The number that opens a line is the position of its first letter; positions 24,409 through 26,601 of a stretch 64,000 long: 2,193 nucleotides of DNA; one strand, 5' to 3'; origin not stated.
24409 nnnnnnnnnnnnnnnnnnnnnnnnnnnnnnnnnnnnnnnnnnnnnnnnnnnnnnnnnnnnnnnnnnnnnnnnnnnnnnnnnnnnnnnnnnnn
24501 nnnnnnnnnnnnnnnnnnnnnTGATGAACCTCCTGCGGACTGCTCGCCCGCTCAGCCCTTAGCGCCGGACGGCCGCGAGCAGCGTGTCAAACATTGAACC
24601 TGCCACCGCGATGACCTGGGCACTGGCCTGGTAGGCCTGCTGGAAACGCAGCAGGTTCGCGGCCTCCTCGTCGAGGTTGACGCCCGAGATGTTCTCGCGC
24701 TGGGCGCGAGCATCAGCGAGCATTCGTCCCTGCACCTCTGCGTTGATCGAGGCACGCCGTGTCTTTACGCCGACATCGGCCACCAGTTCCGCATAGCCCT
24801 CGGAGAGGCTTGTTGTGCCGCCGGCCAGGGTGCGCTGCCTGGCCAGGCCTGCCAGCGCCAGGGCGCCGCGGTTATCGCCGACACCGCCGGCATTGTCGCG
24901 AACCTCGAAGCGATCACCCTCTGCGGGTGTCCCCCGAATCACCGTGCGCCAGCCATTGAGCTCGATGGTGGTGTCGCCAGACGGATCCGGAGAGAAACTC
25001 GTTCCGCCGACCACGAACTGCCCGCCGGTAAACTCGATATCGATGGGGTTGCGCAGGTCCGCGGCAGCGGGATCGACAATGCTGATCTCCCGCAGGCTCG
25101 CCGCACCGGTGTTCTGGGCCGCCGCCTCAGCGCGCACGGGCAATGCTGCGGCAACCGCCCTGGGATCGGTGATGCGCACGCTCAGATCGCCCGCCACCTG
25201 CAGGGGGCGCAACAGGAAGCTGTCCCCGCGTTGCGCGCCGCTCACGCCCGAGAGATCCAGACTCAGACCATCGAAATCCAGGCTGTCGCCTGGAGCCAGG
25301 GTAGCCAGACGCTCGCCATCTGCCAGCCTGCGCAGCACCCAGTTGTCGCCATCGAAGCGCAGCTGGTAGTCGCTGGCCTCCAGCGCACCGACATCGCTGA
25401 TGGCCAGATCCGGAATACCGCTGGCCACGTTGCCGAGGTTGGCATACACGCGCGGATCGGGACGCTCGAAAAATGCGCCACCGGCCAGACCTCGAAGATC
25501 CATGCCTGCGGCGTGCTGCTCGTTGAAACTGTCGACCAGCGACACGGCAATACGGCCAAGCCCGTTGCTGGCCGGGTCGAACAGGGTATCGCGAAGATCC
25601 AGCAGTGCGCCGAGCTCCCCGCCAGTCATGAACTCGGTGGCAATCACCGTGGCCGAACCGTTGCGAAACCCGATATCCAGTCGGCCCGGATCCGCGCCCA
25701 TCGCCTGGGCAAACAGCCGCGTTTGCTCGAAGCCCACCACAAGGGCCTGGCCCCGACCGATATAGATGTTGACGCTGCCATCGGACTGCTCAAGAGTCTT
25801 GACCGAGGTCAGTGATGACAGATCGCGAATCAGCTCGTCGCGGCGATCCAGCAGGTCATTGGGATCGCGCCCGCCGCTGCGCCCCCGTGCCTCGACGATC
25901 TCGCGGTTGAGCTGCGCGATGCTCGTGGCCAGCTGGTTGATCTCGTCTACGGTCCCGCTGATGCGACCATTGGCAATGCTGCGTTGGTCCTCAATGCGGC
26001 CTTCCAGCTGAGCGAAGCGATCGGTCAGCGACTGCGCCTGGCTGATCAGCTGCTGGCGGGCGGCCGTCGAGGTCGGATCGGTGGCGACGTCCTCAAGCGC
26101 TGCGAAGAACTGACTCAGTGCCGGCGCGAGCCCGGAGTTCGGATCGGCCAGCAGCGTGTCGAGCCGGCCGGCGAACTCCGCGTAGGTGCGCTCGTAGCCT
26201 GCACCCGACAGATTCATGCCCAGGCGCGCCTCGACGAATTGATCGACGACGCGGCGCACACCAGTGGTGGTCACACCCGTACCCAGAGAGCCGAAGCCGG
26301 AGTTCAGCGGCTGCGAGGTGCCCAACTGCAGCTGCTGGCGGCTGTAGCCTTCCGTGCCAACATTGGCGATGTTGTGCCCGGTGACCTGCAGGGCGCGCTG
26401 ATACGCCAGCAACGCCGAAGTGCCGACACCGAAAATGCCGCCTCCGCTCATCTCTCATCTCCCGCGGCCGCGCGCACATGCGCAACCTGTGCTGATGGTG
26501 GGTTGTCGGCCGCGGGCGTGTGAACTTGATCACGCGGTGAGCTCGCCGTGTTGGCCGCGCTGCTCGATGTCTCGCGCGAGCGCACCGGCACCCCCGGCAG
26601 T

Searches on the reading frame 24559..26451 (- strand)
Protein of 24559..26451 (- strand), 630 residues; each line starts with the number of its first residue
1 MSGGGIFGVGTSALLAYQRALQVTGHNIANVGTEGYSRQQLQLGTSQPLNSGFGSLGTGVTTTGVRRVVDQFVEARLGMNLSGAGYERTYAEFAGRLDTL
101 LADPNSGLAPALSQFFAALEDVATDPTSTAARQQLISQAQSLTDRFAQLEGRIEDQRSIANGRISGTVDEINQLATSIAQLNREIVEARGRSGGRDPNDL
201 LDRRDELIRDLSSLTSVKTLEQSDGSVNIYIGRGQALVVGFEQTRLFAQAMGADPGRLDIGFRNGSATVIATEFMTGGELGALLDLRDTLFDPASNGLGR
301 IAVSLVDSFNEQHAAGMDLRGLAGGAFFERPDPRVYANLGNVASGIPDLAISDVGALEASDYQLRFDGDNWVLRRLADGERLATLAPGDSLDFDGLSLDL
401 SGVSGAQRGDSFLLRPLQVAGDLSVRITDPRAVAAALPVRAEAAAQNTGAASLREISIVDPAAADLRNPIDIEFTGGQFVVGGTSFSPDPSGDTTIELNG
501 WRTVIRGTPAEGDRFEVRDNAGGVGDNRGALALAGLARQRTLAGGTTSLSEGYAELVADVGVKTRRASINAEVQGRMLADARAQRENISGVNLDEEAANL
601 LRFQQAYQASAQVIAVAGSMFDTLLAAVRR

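Call 26: search_protein_families(library=pfam, proteins=[window:24559-26451:-], max_evalue=0.001)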
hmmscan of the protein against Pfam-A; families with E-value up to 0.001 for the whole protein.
window:24559-26451:- (630 aa): 4 families
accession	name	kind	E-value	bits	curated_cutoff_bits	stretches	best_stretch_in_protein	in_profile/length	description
PF22638.1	FlgK_D1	-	5.5e-77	258.9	28.6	1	95-328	2-233/233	Flagellar hook-associated protein FlgK helical domain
PF21158.3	flgK_1st_1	-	1.2e-16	60.9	24.2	1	348-416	14-81/81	Flagellar hook-associated protein 1, D2-like domain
PF06429.18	Flg_bbr_C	-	2.6e-09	36.9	23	1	587-625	6-44/46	Flagellar basal body rod FlgEFG protein C-terminal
PF00460.25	Flg_bb_rod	-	7e-05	23.2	20.7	1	9-36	3-30/31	Flagella basal body rod protein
